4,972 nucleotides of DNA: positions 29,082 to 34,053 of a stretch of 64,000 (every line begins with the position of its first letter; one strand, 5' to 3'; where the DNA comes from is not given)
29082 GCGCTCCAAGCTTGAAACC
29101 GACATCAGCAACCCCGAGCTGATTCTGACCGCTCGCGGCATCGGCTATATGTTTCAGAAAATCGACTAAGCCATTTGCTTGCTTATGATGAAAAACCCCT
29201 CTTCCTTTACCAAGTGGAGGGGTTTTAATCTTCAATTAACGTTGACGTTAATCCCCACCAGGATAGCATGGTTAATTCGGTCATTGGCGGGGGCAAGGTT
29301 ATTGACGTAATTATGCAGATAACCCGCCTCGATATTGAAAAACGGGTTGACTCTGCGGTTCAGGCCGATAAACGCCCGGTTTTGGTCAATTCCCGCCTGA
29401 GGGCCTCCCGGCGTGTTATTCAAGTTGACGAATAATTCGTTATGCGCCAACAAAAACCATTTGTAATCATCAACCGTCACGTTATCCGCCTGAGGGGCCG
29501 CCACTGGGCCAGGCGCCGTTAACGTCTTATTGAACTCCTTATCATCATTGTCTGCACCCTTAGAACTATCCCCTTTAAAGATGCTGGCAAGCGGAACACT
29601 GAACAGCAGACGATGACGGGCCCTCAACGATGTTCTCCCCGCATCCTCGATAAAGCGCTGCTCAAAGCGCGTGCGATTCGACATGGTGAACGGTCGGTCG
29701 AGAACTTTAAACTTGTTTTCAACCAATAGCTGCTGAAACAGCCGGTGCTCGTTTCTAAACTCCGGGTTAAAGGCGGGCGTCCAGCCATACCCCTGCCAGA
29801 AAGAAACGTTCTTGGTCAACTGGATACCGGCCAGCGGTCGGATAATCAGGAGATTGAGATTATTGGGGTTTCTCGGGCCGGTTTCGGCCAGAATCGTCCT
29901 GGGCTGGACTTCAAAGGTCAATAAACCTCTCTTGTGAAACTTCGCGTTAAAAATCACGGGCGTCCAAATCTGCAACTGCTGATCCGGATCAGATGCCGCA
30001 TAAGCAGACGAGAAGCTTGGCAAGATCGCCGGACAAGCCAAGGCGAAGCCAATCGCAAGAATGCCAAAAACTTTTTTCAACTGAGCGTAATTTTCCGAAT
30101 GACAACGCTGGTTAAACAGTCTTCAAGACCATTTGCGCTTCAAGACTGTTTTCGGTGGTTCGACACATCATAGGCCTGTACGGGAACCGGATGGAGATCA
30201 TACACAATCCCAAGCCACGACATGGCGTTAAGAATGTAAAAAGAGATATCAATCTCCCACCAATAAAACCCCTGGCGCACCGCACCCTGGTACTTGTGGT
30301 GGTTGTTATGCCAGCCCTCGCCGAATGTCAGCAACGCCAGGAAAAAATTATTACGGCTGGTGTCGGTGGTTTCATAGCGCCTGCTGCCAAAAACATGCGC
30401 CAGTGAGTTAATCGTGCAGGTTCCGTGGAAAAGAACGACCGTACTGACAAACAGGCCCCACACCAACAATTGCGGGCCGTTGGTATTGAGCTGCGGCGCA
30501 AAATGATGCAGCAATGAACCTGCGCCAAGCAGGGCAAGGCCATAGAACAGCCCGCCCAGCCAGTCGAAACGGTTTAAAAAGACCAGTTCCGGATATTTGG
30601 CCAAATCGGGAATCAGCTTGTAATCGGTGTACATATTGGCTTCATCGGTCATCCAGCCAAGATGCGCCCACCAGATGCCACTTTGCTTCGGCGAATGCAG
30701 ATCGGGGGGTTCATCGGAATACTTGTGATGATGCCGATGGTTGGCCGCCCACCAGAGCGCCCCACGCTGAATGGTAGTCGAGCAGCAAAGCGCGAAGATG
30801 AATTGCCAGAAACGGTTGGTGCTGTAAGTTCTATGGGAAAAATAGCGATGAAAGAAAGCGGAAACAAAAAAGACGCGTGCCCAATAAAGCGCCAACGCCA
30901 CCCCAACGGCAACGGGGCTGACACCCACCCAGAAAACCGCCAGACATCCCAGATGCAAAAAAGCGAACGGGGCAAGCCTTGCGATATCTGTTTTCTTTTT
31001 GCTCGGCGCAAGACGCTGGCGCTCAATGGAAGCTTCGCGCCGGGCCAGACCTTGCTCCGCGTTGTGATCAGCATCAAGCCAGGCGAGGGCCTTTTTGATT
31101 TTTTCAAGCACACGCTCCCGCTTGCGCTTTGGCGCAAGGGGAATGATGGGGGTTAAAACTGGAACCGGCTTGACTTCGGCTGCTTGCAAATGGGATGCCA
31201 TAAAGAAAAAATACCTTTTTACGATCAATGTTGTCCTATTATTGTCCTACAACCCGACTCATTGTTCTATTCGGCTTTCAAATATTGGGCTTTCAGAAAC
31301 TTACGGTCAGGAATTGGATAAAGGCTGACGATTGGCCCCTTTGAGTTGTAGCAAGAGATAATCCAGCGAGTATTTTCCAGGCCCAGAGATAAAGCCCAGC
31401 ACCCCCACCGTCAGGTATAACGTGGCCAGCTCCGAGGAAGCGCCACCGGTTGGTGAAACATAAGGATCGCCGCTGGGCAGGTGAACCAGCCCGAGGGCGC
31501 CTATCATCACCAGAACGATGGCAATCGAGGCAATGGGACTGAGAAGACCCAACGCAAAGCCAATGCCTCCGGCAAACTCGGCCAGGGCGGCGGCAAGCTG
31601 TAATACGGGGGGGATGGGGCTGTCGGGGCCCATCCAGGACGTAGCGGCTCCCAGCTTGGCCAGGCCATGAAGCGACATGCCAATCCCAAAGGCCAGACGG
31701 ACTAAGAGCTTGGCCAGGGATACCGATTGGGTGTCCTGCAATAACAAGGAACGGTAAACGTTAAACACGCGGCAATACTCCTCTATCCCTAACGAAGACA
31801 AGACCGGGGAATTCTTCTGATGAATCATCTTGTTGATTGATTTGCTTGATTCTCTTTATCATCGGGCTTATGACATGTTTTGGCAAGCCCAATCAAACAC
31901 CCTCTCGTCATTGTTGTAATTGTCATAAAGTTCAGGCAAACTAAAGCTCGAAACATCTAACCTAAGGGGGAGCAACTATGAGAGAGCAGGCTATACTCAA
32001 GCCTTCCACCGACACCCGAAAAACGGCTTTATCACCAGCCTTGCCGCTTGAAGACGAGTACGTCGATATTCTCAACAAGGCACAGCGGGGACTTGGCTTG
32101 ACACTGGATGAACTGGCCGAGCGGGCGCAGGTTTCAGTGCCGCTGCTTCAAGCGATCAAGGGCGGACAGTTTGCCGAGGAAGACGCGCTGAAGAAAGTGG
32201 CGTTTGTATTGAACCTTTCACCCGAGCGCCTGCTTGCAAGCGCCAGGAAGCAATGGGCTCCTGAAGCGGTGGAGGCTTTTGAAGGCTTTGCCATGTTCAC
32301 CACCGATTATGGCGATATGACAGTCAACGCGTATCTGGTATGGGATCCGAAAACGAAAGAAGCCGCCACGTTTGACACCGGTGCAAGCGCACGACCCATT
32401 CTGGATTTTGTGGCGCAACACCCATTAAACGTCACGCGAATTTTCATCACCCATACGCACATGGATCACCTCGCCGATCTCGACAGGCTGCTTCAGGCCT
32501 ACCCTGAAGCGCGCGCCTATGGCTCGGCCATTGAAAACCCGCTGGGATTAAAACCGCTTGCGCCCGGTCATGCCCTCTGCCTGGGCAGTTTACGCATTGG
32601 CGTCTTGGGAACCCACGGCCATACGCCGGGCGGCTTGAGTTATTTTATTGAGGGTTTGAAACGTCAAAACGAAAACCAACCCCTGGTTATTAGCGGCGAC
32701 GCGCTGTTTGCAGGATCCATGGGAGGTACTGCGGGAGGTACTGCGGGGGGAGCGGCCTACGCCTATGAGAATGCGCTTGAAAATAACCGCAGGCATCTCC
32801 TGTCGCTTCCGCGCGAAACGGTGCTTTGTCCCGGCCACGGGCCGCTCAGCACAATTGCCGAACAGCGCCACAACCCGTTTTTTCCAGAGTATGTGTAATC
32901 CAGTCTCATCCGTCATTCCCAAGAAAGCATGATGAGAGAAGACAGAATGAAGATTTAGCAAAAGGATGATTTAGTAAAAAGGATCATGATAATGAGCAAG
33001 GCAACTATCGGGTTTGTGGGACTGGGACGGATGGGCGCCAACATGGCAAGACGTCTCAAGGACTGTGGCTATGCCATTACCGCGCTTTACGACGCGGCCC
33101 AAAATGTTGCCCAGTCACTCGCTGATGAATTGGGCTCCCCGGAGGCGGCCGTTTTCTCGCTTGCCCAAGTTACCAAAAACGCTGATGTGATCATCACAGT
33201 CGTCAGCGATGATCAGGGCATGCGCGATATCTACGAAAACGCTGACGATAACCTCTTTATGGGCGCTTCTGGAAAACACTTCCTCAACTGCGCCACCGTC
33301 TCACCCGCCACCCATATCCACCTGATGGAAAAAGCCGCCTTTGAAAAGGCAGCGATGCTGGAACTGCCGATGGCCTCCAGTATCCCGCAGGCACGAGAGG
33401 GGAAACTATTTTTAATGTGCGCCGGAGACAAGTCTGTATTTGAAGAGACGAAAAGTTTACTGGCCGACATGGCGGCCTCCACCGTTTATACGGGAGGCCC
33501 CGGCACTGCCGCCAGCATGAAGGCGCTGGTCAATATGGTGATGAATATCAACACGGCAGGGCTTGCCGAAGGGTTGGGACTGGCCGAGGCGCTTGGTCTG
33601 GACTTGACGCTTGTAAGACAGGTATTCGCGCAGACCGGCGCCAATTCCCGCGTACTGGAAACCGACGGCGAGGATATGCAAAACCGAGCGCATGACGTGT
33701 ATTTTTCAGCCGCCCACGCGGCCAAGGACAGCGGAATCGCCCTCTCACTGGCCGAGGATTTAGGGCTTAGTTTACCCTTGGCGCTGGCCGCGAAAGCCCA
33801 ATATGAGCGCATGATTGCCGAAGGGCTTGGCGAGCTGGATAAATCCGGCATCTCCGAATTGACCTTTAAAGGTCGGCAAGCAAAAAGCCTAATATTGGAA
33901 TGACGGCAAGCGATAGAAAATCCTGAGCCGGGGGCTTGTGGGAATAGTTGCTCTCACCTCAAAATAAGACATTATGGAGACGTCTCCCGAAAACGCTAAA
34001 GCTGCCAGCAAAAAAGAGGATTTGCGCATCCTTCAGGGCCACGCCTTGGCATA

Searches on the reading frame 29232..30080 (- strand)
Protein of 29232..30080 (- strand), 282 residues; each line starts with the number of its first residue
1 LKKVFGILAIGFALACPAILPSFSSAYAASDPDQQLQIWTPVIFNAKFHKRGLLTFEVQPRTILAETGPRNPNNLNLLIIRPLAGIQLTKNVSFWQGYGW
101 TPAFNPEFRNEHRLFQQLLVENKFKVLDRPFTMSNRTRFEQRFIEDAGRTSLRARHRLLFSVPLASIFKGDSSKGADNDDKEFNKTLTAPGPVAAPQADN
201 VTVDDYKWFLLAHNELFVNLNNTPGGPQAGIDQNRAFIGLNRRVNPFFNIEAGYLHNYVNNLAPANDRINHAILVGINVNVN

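Call 83: search_protein_families(library=pfam, proteins=[window:29232-30080:-], max_evalue=0.0001)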
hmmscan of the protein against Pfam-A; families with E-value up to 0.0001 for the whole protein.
window:29232-30080:- (282 aa): 1 family
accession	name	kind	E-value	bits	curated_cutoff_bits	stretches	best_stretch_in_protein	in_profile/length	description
PF10677.15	DUF2490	-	1.4e-40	139.5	29.8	2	37-169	2-125/186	Protein of unknown function (DUF2490)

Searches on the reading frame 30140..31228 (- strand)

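Call 83: search_protein_families(library=pfam, proteins=[window:30140-31228:-], max_evalue=0.0001)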
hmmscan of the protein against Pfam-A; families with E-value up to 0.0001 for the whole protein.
window:30140-31228:- (362 aa): 1 family
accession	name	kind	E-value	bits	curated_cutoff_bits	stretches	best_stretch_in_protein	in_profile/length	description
PF00487.30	FA_desaturase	-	3.1e-18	66.9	29.7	1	107-314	5-224/253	Fatty acid desaturase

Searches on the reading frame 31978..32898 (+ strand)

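Call 83: search_protein_families(library=pfam, proteins=[window:31978-32898:+], max_evalue=0.0001)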
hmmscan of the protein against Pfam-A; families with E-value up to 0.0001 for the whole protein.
window:31978-32898:+ (306 aa): 1 family
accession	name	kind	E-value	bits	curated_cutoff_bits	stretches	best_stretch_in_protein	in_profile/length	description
PF00753.33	Lactamase_B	-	1.2e-16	61.7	22.7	1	112-189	2-81/196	Metallo-beta-lactamase superfamily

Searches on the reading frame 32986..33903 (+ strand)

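Call 83: search_protein_families(library=pfam, proteins=[window:32986-33903:+], max_evalue=0.0001)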
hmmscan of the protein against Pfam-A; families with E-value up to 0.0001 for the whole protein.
window:32986-33903:+ (305 aa): 5 families
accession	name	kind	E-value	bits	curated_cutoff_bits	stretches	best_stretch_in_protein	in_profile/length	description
PF03446.21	NAD_binding_2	-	3.4e-28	99.1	21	1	7-170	1-161/161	NAD binding domain of 6-phosphogluconate dehydrogenase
PF14833.11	NAD_binding_11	-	2.3e-21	76.7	30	1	173-290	1-119/122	NAD-binding of NADP-dependent 3-hydroxyisobutyrate dehydrogenase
PF03807.23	F420_oxidored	-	5.9e-07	30.4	21.6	1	7-73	1-67/94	NADP oxidoreductase coenzyme F420-dependent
PF02826.25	2-Hacid_dh_C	-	9.6e-07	28.8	25.1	1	4-85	35-111/178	D-isomer specific 2-hydroxyacid dehydrogenase, NAD binding domain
PF07991.19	KARI_N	-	1.1e-05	25.6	20.6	1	3-90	2-85/165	Acetohydroxy acid isomeroreductase, NADPH-binding domain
